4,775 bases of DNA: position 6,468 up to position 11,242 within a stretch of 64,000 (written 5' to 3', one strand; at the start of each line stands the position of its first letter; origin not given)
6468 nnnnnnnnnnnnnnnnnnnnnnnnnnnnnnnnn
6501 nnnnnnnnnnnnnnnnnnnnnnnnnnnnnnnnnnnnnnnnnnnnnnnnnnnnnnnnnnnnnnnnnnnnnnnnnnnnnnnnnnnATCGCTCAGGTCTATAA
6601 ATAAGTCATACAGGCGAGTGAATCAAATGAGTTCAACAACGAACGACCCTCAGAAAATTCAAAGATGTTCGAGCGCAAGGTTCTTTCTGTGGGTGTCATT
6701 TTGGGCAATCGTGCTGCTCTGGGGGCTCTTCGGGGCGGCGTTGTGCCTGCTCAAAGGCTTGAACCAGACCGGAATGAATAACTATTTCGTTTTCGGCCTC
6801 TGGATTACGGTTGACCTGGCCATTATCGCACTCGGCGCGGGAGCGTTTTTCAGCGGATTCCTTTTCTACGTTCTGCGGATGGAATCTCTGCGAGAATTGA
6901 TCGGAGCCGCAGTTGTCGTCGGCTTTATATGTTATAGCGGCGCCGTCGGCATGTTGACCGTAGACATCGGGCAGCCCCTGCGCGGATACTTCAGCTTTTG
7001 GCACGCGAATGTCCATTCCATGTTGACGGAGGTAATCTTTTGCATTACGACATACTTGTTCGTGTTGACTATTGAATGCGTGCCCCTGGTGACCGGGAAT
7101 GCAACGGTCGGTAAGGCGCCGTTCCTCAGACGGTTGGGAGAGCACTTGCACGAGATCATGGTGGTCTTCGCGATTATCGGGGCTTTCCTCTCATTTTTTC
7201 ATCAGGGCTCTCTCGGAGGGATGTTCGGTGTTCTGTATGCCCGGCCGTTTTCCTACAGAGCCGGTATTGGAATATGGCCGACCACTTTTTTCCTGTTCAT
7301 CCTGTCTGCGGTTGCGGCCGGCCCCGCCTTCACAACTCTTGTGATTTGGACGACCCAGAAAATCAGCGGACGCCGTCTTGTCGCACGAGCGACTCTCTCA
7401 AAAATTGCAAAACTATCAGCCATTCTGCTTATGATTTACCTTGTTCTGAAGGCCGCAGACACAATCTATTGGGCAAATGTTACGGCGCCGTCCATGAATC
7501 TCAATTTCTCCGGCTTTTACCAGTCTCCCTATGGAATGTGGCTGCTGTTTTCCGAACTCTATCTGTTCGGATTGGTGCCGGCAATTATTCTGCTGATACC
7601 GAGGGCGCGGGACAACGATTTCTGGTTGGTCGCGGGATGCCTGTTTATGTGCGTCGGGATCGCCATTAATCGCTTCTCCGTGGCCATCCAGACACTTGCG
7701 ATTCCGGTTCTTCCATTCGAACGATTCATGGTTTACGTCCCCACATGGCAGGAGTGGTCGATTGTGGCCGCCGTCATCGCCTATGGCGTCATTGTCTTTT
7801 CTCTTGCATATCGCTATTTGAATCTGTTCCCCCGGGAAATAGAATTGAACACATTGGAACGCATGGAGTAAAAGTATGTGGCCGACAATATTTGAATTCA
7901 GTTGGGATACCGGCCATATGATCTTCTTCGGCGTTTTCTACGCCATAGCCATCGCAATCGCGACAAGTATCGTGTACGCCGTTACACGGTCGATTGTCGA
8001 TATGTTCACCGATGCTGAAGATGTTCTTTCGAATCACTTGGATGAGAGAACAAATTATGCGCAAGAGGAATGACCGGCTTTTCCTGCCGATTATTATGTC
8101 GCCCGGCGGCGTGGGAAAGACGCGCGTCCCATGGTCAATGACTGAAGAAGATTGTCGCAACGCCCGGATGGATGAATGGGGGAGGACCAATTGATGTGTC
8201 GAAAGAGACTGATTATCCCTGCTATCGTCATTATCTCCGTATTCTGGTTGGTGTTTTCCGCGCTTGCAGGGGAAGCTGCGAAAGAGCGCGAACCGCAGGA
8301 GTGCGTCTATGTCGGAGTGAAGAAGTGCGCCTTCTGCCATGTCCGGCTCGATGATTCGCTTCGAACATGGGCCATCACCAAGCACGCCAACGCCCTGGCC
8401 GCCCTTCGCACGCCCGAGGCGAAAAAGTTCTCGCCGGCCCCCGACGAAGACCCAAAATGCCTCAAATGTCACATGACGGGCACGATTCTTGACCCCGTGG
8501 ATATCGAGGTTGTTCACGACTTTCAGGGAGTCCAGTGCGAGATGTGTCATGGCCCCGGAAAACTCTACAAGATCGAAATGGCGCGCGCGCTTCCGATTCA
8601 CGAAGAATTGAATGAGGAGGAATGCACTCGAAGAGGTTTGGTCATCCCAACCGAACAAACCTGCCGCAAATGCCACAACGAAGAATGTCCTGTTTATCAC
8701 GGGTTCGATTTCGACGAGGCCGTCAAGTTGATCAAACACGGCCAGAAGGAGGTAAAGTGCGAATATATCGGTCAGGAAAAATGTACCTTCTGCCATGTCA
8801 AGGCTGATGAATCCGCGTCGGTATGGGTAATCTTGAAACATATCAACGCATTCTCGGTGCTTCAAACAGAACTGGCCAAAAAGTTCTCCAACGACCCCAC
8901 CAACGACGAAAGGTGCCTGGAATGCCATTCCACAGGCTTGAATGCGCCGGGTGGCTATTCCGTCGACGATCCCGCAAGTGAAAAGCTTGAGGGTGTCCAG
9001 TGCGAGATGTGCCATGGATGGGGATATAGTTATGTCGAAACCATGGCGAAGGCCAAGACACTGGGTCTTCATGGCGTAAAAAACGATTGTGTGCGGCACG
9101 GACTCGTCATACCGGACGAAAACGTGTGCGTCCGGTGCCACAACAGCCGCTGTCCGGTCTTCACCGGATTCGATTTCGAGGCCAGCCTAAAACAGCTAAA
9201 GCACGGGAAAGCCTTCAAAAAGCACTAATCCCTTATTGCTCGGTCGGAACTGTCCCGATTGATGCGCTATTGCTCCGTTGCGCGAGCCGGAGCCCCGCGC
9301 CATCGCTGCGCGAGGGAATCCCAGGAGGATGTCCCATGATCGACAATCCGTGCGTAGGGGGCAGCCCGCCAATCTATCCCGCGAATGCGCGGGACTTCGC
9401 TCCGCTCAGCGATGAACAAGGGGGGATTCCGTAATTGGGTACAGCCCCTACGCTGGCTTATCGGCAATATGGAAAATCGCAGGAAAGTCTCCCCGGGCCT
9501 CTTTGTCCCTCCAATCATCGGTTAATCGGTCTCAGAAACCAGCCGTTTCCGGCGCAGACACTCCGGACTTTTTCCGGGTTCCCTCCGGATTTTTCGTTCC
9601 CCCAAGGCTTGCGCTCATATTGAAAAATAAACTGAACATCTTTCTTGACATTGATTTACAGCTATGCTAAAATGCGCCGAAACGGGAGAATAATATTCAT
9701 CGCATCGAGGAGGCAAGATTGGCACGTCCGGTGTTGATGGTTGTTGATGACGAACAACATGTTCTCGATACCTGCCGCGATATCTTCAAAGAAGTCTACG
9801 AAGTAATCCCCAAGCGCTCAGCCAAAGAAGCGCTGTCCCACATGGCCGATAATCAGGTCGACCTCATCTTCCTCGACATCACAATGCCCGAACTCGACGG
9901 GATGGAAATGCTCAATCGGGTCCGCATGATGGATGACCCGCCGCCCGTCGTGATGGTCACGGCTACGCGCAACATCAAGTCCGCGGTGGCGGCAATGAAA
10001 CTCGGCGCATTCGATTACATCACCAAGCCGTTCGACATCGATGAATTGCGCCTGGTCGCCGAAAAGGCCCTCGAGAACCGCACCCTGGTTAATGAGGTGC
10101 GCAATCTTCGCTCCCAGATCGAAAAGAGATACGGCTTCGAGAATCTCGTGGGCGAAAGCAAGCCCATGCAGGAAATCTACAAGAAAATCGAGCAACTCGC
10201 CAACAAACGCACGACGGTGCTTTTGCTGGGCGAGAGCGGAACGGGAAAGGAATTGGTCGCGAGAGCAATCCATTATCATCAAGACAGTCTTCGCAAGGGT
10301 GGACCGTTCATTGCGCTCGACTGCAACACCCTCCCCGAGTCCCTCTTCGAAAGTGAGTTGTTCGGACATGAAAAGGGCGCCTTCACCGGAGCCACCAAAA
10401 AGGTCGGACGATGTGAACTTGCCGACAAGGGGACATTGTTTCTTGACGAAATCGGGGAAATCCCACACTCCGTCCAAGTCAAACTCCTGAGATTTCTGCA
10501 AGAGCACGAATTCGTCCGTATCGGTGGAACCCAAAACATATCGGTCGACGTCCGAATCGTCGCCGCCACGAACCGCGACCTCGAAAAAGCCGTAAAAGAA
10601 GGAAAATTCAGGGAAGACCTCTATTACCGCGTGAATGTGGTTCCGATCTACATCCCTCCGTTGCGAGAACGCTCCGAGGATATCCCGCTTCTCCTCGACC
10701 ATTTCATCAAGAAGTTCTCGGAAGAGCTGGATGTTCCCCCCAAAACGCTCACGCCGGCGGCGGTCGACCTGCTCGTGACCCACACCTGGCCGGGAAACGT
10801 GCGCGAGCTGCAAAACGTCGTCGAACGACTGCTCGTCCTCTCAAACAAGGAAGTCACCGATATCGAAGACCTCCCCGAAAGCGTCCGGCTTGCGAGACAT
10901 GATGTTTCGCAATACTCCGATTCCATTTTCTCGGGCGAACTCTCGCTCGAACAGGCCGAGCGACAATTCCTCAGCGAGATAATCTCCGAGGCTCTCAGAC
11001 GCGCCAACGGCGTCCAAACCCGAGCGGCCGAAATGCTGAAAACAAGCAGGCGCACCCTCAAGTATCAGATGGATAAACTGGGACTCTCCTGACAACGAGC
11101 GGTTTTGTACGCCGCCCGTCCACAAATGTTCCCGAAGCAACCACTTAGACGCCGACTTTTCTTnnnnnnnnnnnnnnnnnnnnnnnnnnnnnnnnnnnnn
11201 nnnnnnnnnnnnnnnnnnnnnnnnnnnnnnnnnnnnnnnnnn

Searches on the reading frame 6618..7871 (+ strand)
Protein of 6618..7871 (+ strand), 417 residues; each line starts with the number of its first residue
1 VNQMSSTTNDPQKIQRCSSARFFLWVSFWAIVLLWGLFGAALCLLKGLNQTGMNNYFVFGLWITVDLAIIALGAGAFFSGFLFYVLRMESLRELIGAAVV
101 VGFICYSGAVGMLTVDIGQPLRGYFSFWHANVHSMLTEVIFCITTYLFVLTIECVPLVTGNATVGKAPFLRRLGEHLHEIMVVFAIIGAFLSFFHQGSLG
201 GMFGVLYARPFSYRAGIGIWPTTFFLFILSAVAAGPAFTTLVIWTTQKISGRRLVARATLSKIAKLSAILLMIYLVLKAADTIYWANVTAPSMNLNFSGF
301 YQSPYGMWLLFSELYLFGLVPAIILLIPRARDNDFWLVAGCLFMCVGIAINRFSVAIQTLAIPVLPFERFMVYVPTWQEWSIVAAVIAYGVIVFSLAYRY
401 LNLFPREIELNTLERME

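Call 18: search_protein_families(library=ncbifam, proteins=[window:6618-7871:+], max_evalue=0.00001)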
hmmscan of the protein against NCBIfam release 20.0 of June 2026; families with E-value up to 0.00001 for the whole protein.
window:6618-7871:+ (417 aa): 4 families
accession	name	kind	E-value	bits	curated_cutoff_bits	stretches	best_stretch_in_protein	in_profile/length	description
NF041784.1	mnquin_red_QrcD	equivalog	7e-173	575.6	570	1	11-411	7-408/408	menaquinone reductase integral membrane subunit QrcD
NF045714.1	sulf_resp_HmcC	equivalog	1.9e-27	96.5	550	1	30-404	9-368/376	sulfate respiration complex protein HmcC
NF008133.1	PRK10881.1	equivalog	2.2e-26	93.2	450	1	37-406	27-376/377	Ni/Fe-hydrogenase cytochrome b subunit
NF045798.1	DsrP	equivalog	6.9e-12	45.5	350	1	18-399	8-338/346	sulfate reduction electron transfer complex DsrMKJOP subunit DsrP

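Call 23: find_homologous_proteins(query=window:6618-7871:+, max_evalue=1e-50)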
Query window:6618-7871:+ (417 aa): 5462 proteins with E <= 1e-50 among 8000 candidates; the best 120 are listed.
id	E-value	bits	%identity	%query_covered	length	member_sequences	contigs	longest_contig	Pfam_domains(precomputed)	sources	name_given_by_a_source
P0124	4.5e-271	917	100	99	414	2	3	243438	-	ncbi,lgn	-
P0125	1.4e-219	748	80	97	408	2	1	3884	PF03916.20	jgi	jgi:molybdopterin-containing oxidoreductase family membrane subunit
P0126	7.8e-217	739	79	98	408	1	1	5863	PF03916.20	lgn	-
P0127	7.1e-216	735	79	97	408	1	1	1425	PF03916.20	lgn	-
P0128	1.1e-214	731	75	99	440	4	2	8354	PF03916.20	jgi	jgi:Ni/Fe-hydrogenase subunit HybB-like protein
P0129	1.3e-214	731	78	97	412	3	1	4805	-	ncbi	-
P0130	1.4e-213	728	77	98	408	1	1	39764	PF03916.20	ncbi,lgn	-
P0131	2.1e-213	727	76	98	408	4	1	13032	PF03916.20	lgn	-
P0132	1.3e-212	725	76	96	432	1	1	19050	PF03916.20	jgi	jgi:molybdopterin-containing oxidoreductase family membrane subunit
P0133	1.7e-209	714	74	97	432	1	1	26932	PF03916.20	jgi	-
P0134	3.0e-209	714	76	97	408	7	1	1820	PF03916.20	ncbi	-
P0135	1.1e-208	712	75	97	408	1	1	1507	PF03916.20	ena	-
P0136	6.6e-208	709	74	99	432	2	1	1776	PF03916.20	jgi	-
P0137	6.7e-208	709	74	98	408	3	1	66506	PF03916.20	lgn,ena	-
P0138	2.8e-207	707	74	98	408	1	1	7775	PF03916.20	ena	-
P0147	9.6e-199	679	72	97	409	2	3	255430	-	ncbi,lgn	-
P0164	3.9e-159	548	77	75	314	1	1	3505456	PF03916.20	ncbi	ncbi:MAG: polysulfide reductase NrfD, partial [Candidatus Hydrogenedentota bacterium]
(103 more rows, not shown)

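Call 57: find_encoding_contigs(protein=P0164, flank=10000, max_places=2)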
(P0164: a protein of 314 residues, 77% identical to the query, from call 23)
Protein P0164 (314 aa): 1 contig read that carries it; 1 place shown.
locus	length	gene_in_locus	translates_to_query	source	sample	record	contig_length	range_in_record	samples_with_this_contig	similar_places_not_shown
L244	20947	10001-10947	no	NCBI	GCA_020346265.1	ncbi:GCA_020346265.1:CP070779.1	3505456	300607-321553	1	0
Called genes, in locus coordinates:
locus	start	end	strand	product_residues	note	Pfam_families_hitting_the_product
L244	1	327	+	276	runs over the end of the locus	PF13428:TPR_14 (faint), PF13176:TPR_7 (faint), PF13414:TPR_11 (faint), PF13424:TPR_12 (weak), PF13432:TPR_16, PF00515:TPR_1, PF07719:TPR_2, PF13181:TPR_8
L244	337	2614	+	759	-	PF08335:GlnD_UR_UTase, PF27444:GlnD_3rd, PF01842:ACT (weak)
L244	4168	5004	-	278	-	PF00106:adh_short, PF08643:DUF1776 (weak), PF08659:KR, PF13561:adh_short_C2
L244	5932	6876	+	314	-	PF09861:Lar_N, PF21113:LarA_C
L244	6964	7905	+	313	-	PF11356:T2SSC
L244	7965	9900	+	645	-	PF21305:type_II_gspD_N0, PF03958:Secretin_N, PF00263:Secretin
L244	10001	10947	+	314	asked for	PF03916:NrfD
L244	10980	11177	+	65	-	-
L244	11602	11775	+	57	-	-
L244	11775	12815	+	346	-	PF04055:Radical_SAM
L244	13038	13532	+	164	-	PF13183:Fer4_8, PF13237:Fer4_10 (weak), PF12838:Fer4_7 (weak), PF13187:Fer4_9, PF13534:Fer4_17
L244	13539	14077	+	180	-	PF02754:CCG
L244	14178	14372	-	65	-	PF00140:Sigma70_r1_2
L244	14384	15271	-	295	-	PF00574:CLP_protease (faint), PF25145:NfeD1b_N (weak), PF01343:Peptidase_S49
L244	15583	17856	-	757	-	PF13567:DUF4131, PF03772:Competence, PF00753:Lactamase_B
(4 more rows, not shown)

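Call 58: find_encoding_contigs(protein=P0147, flank=10000, max_places=2)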
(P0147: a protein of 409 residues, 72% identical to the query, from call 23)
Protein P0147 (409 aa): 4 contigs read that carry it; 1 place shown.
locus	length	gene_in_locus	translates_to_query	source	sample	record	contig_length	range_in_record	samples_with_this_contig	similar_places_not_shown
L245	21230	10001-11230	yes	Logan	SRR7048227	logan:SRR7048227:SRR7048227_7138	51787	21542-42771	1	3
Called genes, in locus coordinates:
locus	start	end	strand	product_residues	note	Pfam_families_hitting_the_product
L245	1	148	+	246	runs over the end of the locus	PF04016:DUF364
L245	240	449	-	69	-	-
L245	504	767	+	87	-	PF03473:MOSC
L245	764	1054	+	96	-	PF01883:FeS_assembly_P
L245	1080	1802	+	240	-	PF13938:DUF4213, PF04016:DUF364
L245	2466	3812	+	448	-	PF00989:PAS, PF08448:PAS_4, PF13426:PAS_9, PF00158:Sigma54_activat, PF14532:Sigma54_activ_2, PF07728:AAA_5 (weak), PF25601:AAA_lid_14, PF02954:HTH_8, +2 more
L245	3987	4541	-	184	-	-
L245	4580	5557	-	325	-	PF08901:DUF1847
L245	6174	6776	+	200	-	PF02085:Cytochrom_CIII (weak), PF14522:Cytochrome_C7 (faint), PF14537:Cytochrom_c3_2 (faint)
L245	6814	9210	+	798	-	PF04879:Molybdop_Fe4S4, PF00384:Molybdopterin, PF01568:Molydop_binding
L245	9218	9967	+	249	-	PF12797:Fer4_2 (weak), PF12837:Fer4_6 (weak), PF13237:Fer4_10 (weak), PF12838:Fer4_7 (weak), PF13183:Fer4_8 (weak), PF13187:Fer4_9 (weak), PF13247:Fer4_11, PF12838:Fer4_7 (weak), +5 more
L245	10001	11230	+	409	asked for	-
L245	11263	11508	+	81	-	-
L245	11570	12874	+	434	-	-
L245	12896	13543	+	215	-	PF02665:Nitrate_red_gam (faint)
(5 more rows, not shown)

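Call 59: find_encoding_contigs(protein=P0130, flank=10000, max_places=2)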
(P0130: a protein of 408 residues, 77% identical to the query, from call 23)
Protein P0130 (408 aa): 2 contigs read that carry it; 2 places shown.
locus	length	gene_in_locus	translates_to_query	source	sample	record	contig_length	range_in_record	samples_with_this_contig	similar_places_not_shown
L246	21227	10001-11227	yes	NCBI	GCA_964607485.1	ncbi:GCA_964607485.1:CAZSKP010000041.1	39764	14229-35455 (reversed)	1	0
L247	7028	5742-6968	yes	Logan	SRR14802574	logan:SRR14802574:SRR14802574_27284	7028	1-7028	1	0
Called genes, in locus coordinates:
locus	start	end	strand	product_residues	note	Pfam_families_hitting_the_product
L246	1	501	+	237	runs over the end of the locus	PF01597:GCV_H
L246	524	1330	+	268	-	PF13237:Fer4_10 (weak), PF13247:Fer4_11, PF12838:Fer4_7 (weak), PF00037:Fer4, PF12797:Fer4_2 (weak), PF12837:Fer4_6 (weak), PF13237:Fer4_10 (weak), PF13187:Fer4_9 (weak), +2 more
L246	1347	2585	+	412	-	PF03916:NrfD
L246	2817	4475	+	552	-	PF00672:HAMP, PF00512:HisKA, PF02518:HATPase_c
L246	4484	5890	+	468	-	PF09699:Paired_CXXCH_1 (faint), PF14522:Cytochrome_C7 (faint), PF14537:Cytochrom_c3_2 (faint), PF22113:Mtrc-MtrF_II-IV_dom (faint), PF02085:Cytochrom_CIII (faint)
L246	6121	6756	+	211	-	PF02085:Cytochrom_CIII (weak), PF14522:Cytochrome_C7 (faint), PF14537:Cytochrom_c3_2 (faint)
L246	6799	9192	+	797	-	PF04879:Molybdop_Fe4S4, PF00384:Molybdopterin, PF01568:Molydop_binding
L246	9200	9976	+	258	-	PF13534:Fer4_17 (faint), PF25160:LdpA_Fe-S-bd (faint), PF00037:Fer4 (faint), PF12797:Fer4_2 (weak), PF13237:Fer4_10 (weak), PF12838:Fer4_7 (weak), PF13183:Fer4_8 (weak), PF13247:Fer4_11 (weak), +3 more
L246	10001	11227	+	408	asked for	PF03916:NrfD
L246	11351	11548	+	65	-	-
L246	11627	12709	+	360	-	PF14522:Cytochrome_C7 (faint), PF00684:DnaJ_CXXCXGXG (faint), PF13435:Cytochrome_C554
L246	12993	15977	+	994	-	PF18083:PutA_N, PF01619:Pro_dh, PF00171:Aldedh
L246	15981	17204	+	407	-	PF04455:Saccharop_dh_N, PF21571:ArgZ-like_C_1st, PF21570:ArgZ-like_C_2nd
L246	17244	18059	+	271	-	PF19420:DDAH_eukar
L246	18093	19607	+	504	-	PF03264:Cytochrom_NNT (weak), PF14522:Cytochrome_C7 (faint), PF14537:Cytochrom_c3_2 (faint)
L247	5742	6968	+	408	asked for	PF03916:NrfD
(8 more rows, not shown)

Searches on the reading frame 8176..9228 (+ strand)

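Call 37: search_protein_families(library=pfam, proteins=[window:8176-9228:+], max_evalue=0.001)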
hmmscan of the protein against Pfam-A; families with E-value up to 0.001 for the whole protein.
window:8176-9228:+ (350 aa): 4 families
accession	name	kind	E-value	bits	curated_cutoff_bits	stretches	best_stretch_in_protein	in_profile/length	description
PF13435.11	Cytochrome_C554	-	3.8e-28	98.7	20.8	2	202-281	1-84/84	Cytochrome c554 and c-prime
PF22113.1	Mtrc-MtrF_II-IV_dom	-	2.2e-10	40.8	30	2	46-134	79-172/176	Outer membrane cytochrome MtrC/MtrF-like, domains II/IV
PF00684.25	DnaJ_CXXCXGXG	-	7.7e-06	26.5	32.7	0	95-169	1-64/65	DnaJ central domain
PF14522.11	Cytochrome_C7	-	0.00022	21.5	24.8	0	244-323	13-67/67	Cytochrome c7 and related cytochrome c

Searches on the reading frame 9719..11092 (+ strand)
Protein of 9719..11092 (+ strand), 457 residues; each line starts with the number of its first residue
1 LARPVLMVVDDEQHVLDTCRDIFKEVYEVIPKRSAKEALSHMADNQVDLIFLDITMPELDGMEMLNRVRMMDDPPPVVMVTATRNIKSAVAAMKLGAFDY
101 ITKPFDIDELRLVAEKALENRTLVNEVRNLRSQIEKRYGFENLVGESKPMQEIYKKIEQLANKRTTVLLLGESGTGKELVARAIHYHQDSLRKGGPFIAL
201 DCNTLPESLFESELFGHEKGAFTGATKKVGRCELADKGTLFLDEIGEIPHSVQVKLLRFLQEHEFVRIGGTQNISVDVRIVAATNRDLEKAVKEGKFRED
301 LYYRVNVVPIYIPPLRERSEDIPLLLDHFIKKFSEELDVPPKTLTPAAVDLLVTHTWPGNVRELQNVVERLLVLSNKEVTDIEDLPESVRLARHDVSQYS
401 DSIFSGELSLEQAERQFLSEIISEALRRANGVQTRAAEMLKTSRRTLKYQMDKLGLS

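Call 18: search_protein_families(library=ncbifam, proteins=[window:9719-11092:+], max_evalue=0.00001)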
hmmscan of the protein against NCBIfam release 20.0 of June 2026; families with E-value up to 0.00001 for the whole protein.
window:9719-11092:+ (457 aa): 101 families (the best 25 are shown)
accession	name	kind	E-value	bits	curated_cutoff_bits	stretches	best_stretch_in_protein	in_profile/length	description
NF008469.0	PRK11361.1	equivalog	1.1e-148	495.8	714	1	5-456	6-456/461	acetoacetate metabolism transcriptional regulator AtoC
TIGR01818.1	ntrC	equivalog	7.7e-132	440.4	558.6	1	7-452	2-461/463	nitrogen regulation protein NR(I)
TIGR02915.1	PEP_resp_reg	equivalog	2.4e-121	405.7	502.6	1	6-456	1-444/445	PEP-CTERM-box response regulator transcription factor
NF051870.1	NAssimRespRegNtrX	equivalog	1.5e-113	380.1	600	1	6-456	4-452/452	nitrogen assimilation response regulator NtrX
TIGR01817.1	nifA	equivalog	1.1e-112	377.5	528.85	1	109-392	166-445/534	nif-specific transcriptional activator NifA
NF041552.1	TF_PrdR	equivalog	6.3e-112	374.8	795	1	106-453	233-575/577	sigma-54 dependent transcriptional regulator PrdR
NF007689.0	PRK10365.1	equivalog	3.6e-110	368.8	760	1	7-449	9-437/441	sigma-54-dependent response regulator transcription factor ZraR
NF008176.1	PRK10923.1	equivalog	2.6e-108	362.6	620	1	1-456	1-468/469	nitrogen regulation protein NR(I)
NF041946.1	LuxO_transreg_Vib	equivalog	8.2e-107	357.8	800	1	34-395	28-386/463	quorum-sensing sigma-54 dependent transcriptional regulator LuxO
NF038308.1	RNA_repair_RtcR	equivalog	2.5e-99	333.5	650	1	82-449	119-506/530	RNA repair transcriptional activator RtcR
NF003451.0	PRK05022.1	equivalog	1.9e-98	330.4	476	1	92-456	134-510/512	nitric oxide reductase transcriptional regulator NorR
NF049963.1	RespRegFlgRCampy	domain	3.4e-96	322.7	750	1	27-413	26-404/429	fla regulon two-component system response regulator FlgR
NF011695.0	PRK15115.1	equivalog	1.3e-95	320.8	763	1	6-440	9-422/445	two-component system response regulator GlrR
TIGR02329.1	propionate_PrpR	equivalog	1.7e-92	310.8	499.2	1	127-451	198-524/526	propionate catabolism operon regulatory protein PrpR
NF050807.1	TransRegFlbDCaul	equivalog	2e-91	307.1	750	1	32-452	30-436/454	sigma-54-dependent transcriptional regulator FlbD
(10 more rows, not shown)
